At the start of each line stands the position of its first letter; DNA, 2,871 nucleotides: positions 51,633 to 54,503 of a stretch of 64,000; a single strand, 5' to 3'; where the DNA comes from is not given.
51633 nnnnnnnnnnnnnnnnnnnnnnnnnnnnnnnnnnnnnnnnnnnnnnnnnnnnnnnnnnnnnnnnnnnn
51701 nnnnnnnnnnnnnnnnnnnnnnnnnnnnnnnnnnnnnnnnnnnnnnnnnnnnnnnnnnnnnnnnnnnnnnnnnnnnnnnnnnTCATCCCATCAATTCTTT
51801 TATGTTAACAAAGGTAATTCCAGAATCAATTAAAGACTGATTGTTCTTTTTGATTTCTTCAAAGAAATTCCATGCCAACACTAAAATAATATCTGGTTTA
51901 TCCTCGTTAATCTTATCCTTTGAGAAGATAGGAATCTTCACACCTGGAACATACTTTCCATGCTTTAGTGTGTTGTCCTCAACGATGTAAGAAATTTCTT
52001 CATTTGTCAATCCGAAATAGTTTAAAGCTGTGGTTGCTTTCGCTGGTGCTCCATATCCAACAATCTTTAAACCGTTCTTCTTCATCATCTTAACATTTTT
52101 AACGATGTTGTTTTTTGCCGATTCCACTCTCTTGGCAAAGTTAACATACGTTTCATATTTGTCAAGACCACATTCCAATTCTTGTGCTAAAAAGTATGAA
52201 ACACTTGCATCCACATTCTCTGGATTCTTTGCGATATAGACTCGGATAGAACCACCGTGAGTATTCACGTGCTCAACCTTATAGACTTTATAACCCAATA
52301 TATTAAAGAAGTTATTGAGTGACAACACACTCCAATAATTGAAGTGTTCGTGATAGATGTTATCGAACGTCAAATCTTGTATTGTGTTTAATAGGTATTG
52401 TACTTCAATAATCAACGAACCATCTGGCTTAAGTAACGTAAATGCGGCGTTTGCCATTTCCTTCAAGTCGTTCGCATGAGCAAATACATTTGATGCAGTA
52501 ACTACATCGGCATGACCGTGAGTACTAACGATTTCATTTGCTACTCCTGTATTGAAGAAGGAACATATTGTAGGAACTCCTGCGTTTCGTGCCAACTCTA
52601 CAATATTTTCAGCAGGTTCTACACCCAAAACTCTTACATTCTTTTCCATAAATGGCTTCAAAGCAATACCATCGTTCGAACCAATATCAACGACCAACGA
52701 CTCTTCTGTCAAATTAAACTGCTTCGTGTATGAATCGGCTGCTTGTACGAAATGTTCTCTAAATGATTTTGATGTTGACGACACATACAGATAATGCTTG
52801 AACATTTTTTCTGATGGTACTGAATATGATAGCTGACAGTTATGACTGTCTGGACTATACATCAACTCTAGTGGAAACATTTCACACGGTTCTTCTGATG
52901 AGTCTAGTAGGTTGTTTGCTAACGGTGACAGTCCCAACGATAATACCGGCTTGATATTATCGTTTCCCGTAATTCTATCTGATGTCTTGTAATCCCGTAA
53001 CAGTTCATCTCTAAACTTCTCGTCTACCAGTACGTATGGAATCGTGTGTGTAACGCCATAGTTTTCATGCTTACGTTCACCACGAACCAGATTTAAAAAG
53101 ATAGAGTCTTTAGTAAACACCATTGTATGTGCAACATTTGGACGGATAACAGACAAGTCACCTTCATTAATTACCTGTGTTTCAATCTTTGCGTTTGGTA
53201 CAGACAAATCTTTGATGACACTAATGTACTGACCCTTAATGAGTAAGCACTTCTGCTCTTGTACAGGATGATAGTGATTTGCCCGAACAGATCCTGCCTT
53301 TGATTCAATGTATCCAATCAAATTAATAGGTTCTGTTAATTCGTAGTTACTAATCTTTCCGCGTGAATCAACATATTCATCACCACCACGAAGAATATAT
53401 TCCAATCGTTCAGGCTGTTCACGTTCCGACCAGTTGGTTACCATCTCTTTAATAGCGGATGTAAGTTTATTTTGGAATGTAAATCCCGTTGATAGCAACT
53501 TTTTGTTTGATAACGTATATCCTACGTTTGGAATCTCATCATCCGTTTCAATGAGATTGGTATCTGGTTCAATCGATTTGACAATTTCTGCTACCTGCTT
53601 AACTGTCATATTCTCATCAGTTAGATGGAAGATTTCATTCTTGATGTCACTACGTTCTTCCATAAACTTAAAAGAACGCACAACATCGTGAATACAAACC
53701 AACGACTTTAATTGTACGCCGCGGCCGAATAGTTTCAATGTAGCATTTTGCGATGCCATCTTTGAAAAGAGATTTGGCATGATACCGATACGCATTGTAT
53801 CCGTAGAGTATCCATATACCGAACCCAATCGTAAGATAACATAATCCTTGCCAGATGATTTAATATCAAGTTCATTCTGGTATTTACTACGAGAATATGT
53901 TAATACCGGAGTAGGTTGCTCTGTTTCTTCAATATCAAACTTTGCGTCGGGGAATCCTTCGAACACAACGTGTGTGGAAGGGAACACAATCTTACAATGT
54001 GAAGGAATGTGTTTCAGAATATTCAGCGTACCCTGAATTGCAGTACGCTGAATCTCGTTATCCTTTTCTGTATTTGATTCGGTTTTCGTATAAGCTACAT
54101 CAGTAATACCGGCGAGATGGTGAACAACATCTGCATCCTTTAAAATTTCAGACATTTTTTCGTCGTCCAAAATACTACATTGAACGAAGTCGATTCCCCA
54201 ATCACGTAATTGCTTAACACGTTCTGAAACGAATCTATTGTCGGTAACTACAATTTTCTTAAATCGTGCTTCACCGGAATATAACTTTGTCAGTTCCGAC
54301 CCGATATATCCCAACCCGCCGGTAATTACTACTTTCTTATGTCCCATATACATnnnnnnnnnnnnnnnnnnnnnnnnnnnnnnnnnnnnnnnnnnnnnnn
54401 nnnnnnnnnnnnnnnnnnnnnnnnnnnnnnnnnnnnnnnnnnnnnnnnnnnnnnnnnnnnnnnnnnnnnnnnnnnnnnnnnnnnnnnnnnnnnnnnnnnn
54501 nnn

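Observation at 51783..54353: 856-aa three-domain fusion (SDR dehydratase/epimerase, cupin, SAM methyltransferase): a possible single-polypeptide deoxysugar tailoring line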

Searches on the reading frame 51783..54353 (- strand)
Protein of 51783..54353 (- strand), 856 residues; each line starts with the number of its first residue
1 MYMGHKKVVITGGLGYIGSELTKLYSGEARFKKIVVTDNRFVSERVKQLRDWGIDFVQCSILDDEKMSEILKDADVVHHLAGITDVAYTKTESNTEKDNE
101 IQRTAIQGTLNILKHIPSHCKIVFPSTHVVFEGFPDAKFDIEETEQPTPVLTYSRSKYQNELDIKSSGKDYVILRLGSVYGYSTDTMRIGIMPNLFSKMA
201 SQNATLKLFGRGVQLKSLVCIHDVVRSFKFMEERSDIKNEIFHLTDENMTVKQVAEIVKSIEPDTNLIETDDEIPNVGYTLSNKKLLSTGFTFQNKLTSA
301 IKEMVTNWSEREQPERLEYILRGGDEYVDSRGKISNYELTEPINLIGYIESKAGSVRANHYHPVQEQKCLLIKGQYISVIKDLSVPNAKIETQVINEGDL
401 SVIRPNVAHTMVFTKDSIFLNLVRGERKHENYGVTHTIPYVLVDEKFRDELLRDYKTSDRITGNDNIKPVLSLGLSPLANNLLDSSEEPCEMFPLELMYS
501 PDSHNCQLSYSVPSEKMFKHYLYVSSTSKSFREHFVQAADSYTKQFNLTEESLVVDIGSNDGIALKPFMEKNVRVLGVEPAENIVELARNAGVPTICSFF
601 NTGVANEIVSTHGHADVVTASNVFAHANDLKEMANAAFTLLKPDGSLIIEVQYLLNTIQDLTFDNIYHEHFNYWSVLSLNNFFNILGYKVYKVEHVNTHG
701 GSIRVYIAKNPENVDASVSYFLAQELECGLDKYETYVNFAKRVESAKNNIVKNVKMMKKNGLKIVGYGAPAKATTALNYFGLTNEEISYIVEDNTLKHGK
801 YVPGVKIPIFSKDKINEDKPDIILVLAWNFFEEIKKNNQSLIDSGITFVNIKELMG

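Call 3: search_protein_families(library=pfam, proteins=[window:51783-54353:-], max_evalue=0.1)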
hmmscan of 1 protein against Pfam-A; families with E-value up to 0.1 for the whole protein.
window:51783-54353:- (856 aa): 20 families
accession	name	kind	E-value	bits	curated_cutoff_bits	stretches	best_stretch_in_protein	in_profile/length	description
PF08484.17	Methyltransf_14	-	2.3e-49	167.7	23.5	1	698-849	2-156/160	C-methyltransferase C-terminal domain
PF01370.27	Epimerase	-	1.4e-23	84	20.9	1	8-240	1-235/240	NAD dependent epimerase/dehydratase family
PF04321.23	RmlD_sub_bind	-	3.7e-18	66.1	27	1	7-215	2-186/287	RmlD substrate binding domain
PF13489.12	Methyltransf_23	-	5.9e-16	59.1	27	1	539-692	10-163/164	Methyltransferase domain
PF01073.25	3Beta_HSD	-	5.6e-15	55.5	22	1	9-167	1-160/280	3-beta hydroxysteroid dehydrogenase/isomerase family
PF16363.11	GDP_Man_Dehyd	-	5.5e-13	49.5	27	1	10-257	2-261/332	GDP-mannose 4,6 dehydratase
PF08421.16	Methyltransf_13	-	1.2e-10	41.8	31.3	1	460-518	2-62/62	Putative zinc binding domain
PF08242.18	Methyltransf_12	-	1.4e-09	38.9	30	1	555-647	1-98/98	Methyltransferase domain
PF08241.18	Methyltransf_11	-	3.2e-09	37.7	21.2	1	555-649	1-95/95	Methyltransferase domain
PF13649.12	Methyltransf_25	-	5.3e-07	30.7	27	1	554-645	1-97/97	Methyltransferase domain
PF05368.20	NmrA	-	4.3e-06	27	27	1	5-90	2-79/298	NmrA-like family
PF13460.12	NAD_binding_10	-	4.3e-05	23.9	27.2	1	12-179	1-146/184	NAD(P)H-binding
PF13847.12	Methyltransf_31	-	0.00087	19.4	27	1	554-653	7-113/145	Methyltransferase domain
PF02719.21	Polysacc_synt_2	-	0.0019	17.9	20.2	1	8-114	1-113/293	Polysaccharide biosynthesis protein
PF08659.16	KR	-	0.0037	17.6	22.6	1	8-92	3-94/180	KR domain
PF14667.12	Polysacc_synt_C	-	0.014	15.9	28.7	1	328-404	2-76/111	Polysaccharide biosynthesis C-terminal domain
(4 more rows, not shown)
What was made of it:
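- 52800..52985 (-): N-terminal 'zinc-ribbon' subdomain of the methyltransferase (aa 457-518). In this protein all four Zn cysteines are replaced (D459, T462, S499, S502). PF08421, 1.2e-10 (call 3).
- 51807..52277 (-): C-methyltransferase C-terminal domain (aa 693-849). PF08484, 2.3e-49 (call 3).
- On NDP-hexose C-methyltransferase (TylC3/TcaB9/MtmC type): PF08421 1.2e-10, PF13489 5.9e-16, PF08484 2.3e-49, all above the gathering scores (call 3).
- Closest known: TylC3 / TcaB9 / KijD1 / MtmC family of NDP-hexose 3-C-methyltransferases. Same: They have the same three subdomains (call 3).
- Checked: SDR: Pfam Epimerase, aa 8-240, E 1.4e-23 (call 3).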

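Call 4: search_protein_families(library=ncbifam, proteins=[window:51783-54353:-], max_evalue=0.1)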
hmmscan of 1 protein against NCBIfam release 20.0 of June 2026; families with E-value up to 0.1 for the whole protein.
window:51783-54353:- (856 aa): 30 families (the best 25 are shown)
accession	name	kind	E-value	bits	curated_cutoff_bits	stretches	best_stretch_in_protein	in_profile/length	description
TIGR01181.1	dTDP_gluc_dehyt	equivalog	5e-17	62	365.1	1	8-310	2-313/321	dTDP-glucose 4,6-dehydratase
TIGR01214.1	rmlD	equivalog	1.7e-14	53.6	224.05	1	7-195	1-166/285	dTDP-4-dehydrorhamnose reductase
TIGR01179.1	galE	equivalog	1.7e-14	53.4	262.3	1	7-194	1-190/332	UDP-glucose 4-epimerase GalE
TIGR04180.1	EDH_00030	hypoth_equivalog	3e-10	39.6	475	1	8-271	1-265/297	NAD-dependent 4,6-dehydratase LegB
NF043036.1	ErythonDh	equivalog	2.9e-09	36.6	325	1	7-165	2-161/321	D-erythronate dehydrogenase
TIGR01983.1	UbiG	equivalog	4e-09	36.1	102.95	1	542-649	41-151/228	bifunctional 2-polyprenyl-6-hydroxyphenol methylase/3-demethylubiquinol 3-O-methyltransferase UbiG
TIGR02197.1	heptose_epim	equivalog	3e-08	33.2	274.6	1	8-259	1-257/316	ADP-glyceromanno-heptose 6-epimerase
NF041015.1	UDPsulfquin_syn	equivalog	3.6e-08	32.8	575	1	192-308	238-363/384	UDP-sulfoquinovose synthase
NF007956.0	PRK10675.1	subfamily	3.6e-07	29.6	394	1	7-161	2-157/338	UDP-glucose 4-epimerase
TIGR01746.1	Thioester-redct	subfamily_domain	4.4e-07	29.5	213.35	1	62-272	77-291/371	thioester reductase domain-containing protein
NF042423.1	oxyalk_red_Shew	equivalog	1e-06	28.1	580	1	6-169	9-161/331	2-alkyl-3-oxoalkanoate reductase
TIGR01777.1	yfcH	hypoth_equivalog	5.7e-06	26.1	207.35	1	8-253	1-232/292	TIGR01777 family oxidoreductase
NF045667.1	MTase_DVU1556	equivalog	9.6e-06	25.2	155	1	543-650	15-120/213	DVU_1556 family methyltransferase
NF050030.1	thlkprotThyD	equivalog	1.4e-05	24.4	400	1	7-238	2-226/305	thylakoid membrane protein ThyD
NF041537.1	ArsM_AhpD_UU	exception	2.3e-05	23.3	510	1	550-668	76-199/345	arsenite methyltransferase/AhpD domain selenoprotein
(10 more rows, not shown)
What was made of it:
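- On NDP-hexose 4,6-dehydratase (RmlB/GMD/CDP-glucose dehydratase): It scores 62 bits against a cut-off of 365 for TIGR01181 (call 4).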

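Call 5: search_solved_structures(query=window:51783-54353:-, max_evalue=0.01, show_alignments=0)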
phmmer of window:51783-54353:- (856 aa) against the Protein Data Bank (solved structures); distinct sequences matched with E-value up to 0.01: 67 (the best 60 are shown).
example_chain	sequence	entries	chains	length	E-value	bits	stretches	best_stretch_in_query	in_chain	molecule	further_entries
4rv9_A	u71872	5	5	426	4.8e-65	223.4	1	457-845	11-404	D-mycarose 3-C-methyltransferase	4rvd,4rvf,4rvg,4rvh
5t6b_A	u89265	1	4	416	1.3e-57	198.7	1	463-845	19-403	Sugar 3-C-methyl transferase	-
5t64_A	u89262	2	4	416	6.1e-57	196.5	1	463-845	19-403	Sugar 3-C-methyl transferase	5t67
3ndi_A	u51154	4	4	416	2.4e-52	181.3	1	458-845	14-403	Methyltransferase | TcaB9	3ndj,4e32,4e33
4e31_A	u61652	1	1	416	6.3e-52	180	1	458-845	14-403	TcaB9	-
4e2y_A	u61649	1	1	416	6.4e-52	180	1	458-845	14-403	TcaB9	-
4e2x_A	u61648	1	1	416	8.7e-52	179.5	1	458-845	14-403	TcaB9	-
4e2w_A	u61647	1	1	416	2.3e-51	178.1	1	458-845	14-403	TcaB9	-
4e2z_A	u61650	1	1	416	2.3e-51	178.1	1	458-845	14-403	TcaB9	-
4e30_A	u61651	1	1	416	5.9e-51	176.8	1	458-845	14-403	TcaB9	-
4zrm_A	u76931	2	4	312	1.2e-17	66.6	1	5-261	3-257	UDP-glucose 4-epimerase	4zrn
6vo6_A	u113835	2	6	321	7.7e-17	63.9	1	6-306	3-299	Putative sugar-nucleotide epimerase/dehydratease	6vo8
6dnt_A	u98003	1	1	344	1.1e-15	60.1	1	3-284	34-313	NAD-dependent epimerase/dehydratase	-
8rdg_A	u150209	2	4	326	4.2e-11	44.9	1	7-259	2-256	SDR family NAD(P)-dependent oxidoreductase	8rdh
3ehe_A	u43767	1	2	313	7.5e-11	44.1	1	8-258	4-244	UDP-glucose 4-epimerase (GalE-1)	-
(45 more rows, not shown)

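Call 6: search_dna_similar(query=window:51783-54353:-, collection=phages, mode=protein, max_rows=30)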
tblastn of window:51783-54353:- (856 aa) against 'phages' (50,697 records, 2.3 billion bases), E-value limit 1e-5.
Records with a match: 16; places in all: 20; records where one place covers at least 80% of the query: 1.
Best place of each record, by identity: 60-80% 1; <60% 15.
By first word of the organism name: uncultured 4; Bacteriophage 3; Staphylococcus 2; Listeria 2; Synechococcus 1; Marine 1; Enterococcus 1; Ralstonia 1; Phage 1.
By host as written in the record: - 9; Staphylococcus aureus 2; Listeria monocytogenes 2; Synechococcus sp. 1; Enterococcus faecalis 1; Ralstonia solanacearum 1.
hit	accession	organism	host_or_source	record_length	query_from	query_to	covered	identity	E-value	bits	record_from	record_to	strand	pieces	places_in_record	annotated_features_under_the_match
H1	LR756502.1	uncultured phage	metagenomic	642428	7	854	99%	63.0%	0e+0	1094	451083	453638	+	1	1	record has no annotation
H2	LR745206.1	uncultured phage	metagenomic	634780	466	830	43%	30.5%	1e-41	172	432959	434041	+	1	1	record has no annotation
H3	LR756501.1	uncultured phage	metagenomic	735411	471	836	43%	30.4%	2e-36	155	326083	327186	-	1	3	record has no annotation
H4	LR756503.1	uncultured phage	metagenomic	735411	471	836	43%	30.4%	2e-36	155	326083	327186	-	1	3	record has no annotation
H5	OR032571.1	Synechococcus phage DSL-LC02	Synechococcus sp.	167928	460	830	43%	25.1%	2e-20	103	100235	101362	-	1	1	methyltransferase domain-containing protein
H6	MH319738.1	Marine virus AG-345-E08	single cell amplified by WGA-X; seawater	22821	4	316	37%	24.6%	1e-7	62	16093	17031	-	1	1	record has no annotation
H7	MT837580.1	Bacteriophage sp.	human fecal samples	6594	577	837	30%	28.9%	2e-25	119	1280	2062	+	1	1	record has no annotation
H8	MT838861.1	Bacteriophage sp.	human fecal samples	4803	542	834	34%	22.8%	1e-10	71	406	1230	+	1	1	record has no annotation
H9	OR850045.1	Staphylococcus phage SA 1298 Kay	Staphylococcus aureus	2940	6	236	27%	27.1%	6e-8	62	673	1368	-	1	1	record has no annotation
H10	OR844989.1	Staphylococcus phage SA 1306 Kay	Staphylococcus aureus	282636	6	236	27%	27.1%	8e-8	62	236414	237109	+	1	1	record has no annotation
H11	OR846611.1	Enterococcus phage Efs 1-1-1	Enterococcus faecalis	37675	6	263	30%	23.9%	8e-10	69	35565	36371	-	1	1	record has no annotation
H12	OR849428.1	Listeria phage LM 4-14-1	Listeria monocytogenes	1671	8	262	30%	23.9%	3e-6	57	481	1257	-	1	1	record has no annotation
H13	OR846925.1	Listeria phage LM 4-11-1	Listeria monocytogenes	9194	8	262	30%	23.9%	4e-6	57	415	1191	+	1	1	record has no annotation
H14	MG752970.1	Ralstonia phage RsoM2USA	Ralstonia solanacearum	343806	5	225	26%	26.7%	4e-6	57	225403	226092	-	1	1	hypothetical protein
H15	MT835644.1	Bacteriophage sp.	human fecal samples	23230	471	641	20%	32.9%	1e-18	98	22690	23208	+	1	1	record has no annotation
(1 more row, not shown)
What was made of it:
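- Checked: A 63%-identical full-length copy is in the 642-kb phage LR756502.1 (call 6).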
